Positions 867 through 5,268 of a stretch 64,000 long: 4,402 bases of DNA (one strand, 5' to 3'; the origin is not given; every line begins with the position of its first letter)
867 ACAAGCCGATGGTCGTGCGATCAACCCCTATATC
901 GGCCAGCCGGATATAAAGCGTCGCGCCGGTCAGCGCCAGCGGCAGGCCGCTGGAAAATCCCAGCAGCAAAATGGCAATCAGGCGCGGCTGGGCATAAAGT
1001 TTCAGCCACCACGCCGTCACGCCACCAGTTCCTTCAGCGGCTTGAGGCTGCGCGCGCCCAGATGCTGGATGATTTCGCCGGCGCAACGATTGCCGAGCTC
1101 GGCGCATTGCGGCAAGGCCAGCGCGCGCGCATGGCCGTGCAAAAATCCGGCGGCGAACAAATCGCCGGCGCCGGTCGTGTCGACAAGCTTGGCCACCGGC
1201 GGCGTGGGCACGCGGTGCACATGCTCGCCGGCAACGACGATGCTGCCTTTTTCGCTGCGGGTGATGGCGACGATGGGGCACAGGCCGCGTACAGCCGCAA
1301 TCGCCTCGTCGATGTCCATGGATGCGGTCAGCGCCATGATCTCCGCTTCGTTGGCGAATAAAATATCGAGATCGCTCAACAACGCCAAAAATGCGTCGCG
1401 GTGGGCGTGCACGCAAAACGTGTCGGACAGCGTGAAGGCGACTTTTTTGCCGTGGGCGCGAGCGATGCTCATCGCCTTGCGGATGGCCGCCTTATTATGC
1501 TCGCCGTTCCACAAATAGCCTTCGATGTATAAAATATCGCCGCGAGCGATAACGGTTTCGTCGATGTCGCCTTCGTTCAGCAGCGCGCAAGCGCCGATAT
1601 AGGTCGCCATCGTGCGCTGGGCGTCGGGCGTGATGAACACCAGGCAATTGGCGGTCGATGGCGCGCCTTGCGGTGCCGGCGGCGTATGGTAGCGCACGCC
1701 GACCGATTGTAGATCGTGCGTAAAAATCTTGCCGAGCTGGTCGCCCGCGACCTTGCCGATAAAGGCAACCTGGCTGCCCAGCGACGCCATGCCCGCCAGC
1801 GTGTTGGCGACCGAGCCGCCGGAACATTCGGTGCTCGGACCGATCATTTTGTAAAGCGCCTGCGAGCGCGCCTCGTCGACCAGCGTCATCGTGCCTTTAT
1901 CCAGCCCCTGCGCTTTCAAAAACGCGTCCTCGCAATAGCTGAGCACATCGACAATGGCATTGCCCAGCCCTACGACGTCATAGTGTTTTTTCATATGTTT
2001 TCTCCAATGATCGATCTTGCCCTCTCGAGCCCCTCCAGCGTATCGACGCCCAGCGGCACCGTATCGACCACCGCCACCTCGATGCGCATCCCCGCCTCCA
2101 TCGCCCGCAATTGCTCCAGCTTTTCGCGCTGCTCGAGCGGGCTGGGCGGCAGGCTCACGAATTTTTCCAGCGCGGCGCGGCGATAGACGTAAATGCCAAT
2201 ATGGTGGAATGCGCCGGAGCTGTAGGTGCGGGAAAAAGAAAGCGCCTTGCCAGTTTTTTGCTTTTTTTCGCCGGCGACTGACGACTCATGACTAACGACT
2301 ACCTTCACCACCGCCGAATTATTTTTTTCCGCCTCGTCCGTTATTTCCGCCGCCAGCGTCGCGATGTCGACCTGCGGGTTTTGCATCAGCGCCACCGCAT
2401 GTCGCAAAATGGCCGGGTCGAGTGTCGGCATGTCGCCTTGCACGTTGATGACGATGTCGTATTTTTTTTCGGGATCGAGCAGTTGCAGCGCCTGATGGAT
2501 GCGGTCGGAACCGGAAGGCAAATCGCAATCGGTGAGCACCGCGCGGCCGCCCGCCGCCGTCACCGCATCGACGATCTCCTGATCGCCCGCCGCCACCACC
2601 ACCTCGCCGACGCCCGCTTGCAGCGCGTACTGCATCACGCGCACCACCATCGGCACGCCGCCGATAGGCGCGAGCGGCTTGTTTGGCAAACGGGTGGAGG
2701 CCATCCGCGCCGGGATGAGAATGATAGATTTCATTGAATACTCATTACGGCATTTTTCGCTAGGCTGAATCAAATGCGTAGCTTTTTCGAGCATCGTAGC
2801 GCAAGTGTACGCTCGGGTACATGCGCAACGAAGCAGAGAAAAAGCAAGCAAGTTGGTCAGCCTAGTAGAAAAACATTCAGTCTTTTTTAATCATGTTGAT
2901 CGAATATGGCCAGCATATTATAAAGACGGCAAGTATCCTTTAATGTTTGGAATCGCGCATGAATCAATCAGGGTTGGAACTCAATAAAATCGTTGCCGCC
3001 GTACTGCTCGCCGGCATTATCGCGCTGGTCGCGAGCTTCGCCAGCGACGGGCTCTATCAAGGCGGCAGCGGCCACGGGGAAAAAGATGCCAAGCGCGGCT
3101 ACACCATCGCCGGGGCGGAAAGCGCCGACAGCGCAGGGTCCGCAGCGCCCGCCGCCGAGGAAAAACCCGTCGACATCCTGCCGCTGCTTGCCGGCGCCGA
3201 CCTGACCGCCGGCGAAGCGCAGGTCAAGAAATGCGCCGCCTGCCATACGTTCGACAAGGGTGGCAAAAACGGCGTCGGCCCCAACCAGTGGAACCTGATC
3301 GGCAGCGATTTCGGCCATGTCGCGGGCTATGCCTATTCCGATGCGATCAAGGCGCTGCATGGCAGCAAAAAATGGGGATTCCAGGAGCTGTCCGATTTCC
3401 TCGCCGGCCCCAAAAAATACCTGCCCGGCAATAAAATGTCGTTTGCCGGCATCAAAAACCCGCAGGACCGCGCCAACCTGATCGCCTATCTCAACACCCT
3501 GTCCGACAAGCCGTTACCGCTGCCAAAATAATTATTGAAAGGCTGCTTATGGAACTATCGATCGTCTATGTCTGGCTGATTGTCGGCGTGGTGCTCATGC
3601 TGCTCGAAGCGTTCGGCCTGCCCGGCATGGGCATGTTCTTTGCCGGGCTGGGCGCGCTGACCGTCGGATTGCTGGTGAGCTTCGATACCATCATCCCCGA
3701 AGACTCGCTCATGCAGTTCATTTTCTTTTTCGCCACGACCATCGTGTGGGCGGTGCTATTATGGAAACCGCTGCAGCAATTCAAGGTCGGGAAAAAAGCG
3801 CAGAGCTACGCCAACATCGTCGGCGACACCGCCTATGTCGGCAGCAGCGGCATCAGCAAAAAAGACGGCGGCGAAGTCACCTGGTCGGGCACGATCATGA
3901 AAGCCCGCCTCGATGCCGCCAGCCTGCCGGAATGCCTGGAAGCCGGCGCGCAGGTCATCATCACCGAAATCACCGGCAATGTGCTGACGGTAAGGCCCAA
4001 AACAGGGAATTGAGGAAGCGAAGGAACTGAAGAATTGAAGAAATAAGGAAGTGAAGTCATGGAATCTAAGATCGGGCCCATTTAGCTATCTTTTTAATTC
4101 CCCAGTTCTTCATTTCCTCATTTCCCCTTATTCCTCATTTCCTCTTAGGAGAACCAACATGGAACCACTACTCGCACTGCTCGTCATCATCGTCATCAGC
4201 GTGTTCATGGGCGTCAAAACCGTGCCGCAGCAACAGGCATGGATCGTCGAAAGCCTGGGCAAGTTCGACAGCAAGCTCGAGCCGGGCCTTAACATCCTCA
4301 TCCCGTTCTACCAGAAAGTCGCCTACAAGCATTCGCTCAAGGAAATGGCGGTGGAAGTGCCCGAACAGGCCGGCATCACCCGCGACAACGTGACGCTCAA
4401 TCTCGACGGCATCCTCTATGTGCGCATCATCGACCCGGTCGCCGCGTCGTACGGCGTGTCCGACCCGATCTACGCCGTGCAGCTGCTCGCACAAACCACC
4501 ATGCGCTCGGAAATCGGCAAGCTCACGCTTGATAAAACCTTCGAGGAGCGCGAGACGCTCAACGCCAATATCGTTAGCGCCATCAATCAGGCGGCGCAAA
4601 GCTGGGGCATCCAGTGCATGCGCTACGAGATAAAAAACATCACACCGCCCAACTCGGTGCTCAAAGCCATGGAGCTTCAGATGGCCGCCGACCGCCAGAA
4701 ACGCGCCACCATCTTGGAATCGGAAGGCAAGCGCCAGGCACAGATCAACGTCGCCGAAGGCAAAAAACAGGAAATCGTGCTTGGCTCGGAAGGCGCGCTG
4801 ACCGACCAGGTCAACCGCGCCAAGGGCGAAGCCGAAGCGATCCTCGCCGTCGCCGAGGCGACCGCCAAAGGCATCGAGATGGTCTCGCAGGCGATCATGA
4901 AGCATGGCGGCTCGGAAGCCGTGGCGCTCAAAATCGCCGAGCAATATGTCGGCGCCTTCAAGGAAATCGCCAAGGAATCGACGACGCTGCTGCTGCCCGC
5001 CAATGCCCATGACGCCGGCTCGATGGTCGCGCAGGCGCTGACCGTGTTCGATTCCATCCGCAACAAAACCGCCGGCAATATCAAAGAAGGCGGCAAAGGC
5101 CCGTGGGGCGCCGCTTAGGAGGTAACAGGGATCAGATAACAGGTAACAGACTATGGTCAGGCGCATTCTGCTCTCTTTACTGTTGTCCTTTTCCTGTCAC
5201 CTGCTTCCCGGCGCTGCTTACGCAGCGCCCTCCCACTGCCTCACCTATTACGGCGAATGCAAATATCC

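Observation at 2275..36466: Five families of inverted tandem-heptamer/octamer hairpin elements colonise housekeeping genes in frame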

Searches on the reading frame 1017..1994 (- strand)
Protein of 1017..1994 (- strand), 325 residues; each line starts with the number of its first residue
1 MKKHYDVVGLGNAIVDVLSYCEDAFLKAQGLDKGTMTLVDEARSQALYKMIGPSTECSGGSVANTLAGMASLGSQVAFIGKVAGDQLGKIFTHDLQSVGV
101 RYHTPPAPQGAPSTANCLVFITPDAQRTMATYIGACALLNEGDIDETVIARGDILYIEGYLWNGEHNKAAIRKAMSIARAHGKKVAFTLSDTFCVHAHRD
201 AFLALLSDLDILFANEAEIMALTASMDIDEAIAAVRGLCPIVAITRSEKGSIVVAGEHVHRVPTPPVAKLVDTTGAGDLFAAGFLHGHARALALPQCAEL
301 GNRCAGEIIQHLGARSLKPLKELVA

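Call 23: search_protein_families(library=pfam, proteins=[window:1017-1994:-], max_evalue=0.00001)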
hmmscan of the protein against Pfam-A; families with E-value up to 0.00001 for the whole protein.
window:1017-1994:- (325 aa): 1 family
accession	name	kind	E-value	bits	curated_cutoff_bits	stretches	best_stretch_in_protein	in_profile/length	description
PF00294.29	PfkB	-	1.4e-45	156.3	25.8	1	58-317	35-298/302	pfkB family carbohydrate kinase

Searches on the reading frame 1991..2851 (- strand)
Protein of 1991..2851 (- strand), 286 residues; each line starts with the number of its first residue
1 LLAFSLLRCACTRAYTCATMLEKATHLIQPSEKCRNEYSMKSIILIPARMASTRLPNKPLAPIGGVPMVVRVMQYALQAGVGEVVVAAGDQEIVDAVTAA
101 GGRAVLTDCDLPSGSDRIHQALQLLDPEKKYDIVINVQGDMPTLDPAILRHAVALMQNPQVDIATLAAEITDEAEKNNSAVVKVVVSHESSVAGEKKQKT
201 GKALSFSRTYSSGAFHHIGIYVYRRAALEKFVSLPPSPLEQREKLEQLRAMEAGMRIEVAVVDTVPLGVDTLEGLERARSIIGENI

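Call 7: search_protein_families(library=ncbifam, proteins=[window:1991-2851:-], max_evalue=0.00001)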
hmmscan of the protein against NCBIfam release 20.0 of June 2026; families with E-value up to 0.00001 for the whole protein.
window:1991-2851:- (286 aa): 9 families
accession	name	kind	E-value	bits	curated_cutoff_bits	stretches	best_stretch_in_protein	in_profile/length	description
NF003948.0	PRK05450.1-1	equivalog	2.4e-102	341.4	281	1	39-283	3-244/248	3-deoxy-manno-octulosonate cytidylyltransferase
NF003952.0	PRK05450.1-5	subfamily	7.1e-69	231.7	193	1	40-284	1-247/250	3-deoxy-manno-octulosonate cytidylyltransferase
NF009905.0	PRK13368.1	subfamily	2.4e-64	217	255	1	40-284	1-240/243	3-deoxy-manno-octulosonate cytidylyltransferase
NF003950.0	PRK05450.1-3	subfamily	4.1e-57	193.3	234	1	40-265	1-224/248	3-deoxy-manno-octulosonate cytidylyltransferase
TIGR00466.1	kdsB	equivalog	4.4e-53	180.2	155.2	1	41-276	2-241/241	3-deoxy-manno-octulosonate cytidylyltransferase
TIGR03584.1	PseF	equivalog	2e-10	40.7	205.7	1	43-165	1-129/222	pseudaminic acid cytidylyltransferase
NF010938.0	PRK14358.1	equivalog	1.8e-06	26.8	500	1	48-175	19-143/481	bifunctional N-acetylglucosamine-1-phosphate uridyltransferase/glucosamine-1-phosphate acetyltransferase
TIGR01173.1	glmU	equivalog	2.5e-06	26.6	366.85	1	49-172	13-131/452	bifunctional UDP-N-acetylglucosamine diphosphorylase/glucosamine-1-phosphate N-acetyltransferase GlmU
NF010932.0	PRK14352.1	equivalog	8.4e-06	24.7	611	0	49-174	19-144/488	bifunctional UDP-N-acetylglucosamine diphosphorylase/glucosamine-1-phosphate N-acetyltransferase GlmU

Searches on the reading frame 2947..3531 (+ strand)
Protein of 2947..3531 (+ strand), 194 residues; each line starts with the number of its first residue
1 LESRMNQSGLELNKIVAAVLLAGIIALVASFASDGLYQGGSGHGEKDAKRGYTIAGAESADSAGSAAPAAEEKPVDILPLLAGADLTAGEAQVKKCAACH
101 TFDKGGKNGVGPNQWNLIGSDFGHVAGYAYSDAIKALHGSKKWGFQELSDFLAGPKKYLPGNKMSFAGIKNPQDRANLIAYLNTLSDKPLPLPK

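Call 23: search_protein_families(library=pfam, proteins=[window:2947-3531:+], max_evalue=0.00001)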
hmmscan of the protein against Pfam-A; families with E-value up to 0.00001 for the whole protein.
window:2947-3531:+ (194 aa): 1 family
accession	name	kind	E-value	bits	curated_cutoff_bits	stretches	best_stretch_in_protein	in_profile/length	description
PF00034.26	Cytochrom_C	-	5.2e-07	31.3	21.3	1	88-186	3-90/90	Cytochrome c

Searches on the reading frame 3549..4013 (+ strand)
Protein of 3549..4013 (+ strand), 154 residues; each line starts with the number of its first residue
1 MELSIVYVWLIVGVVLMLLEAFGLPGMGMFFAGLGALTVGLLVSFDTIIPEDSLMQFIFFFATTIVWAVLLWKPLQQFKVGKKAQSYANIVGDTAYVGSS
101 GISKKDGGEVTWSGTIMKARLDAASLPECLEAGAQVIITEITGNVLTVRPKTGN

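Call 7: search_protein_families(library=ncbifam, proteins=[window:3549-4013:+], max_evalue=0.00001)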
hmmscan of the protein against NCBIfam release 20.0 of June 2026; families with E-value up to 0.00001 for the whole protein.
window:3549-4013:+ (154 aa): 0 families

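Call 23: search_protein_families(library=pfam, proteins=[window:3549-4013:+], max_evalue=0.00001)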
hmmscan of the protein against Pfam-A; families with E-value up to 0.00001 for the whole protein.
window:3549-4013:+ (154 aa): 0 families

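Call 81: search_protein_families(library=ncbifam, proteins=[window:3549-4013:+], max_evalue=0.01)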
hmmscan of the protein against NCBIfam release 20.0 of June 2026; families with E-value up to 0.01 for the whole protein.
window:3549-4013:+ (154 aa): 0 families

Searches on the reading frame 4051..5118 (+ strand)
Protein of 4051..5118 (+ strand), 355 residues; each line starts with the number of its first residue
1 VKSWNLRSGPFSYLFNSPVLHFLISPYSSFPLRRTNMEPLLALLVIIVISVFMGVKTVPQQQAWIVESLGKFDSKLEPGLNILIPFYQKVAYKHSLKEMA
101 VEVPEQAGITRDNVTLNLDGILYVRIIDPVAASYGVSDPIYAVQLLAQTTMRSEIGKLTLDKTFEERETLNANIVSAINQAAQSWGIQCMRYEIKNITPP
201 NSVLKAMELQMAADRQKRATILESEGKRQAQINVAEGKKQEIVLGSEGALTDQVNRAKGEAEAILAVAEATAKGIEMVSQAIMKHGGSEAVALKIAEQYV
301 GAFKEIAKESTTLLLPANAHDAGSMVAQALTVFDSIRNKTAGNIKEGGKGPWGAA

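Call 7: search_protein_families(library=ncbifam, proteins=[window:4051-5118:+], max_evalue=0.00001)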
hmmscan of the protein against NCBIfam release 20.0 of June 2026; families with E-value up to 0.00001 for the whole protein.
window:4051-5118:+ (355 aa): 4 families
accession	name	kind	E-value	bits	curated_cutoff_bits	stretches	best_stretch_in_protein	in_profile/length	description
TIGR01933.1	hflK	equivalog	9e-22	77.8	159.4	1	56-273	2-221/261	FtsH protease activity modulator HflK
NF008181.0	PRK10930.1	equivalog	1.5e-11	43.8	660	1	42-263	84-307/419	FtsH protease activity modulator HflK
TIGR01932.1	hflC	equivalog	8.9e-09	34.6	134.4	0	162-277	169-284/318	protease modulator HflC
NF008259.0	PRK11029.1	equivalog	8.8e-06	24.9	427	0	175-273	190-289/334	protease modulator HflC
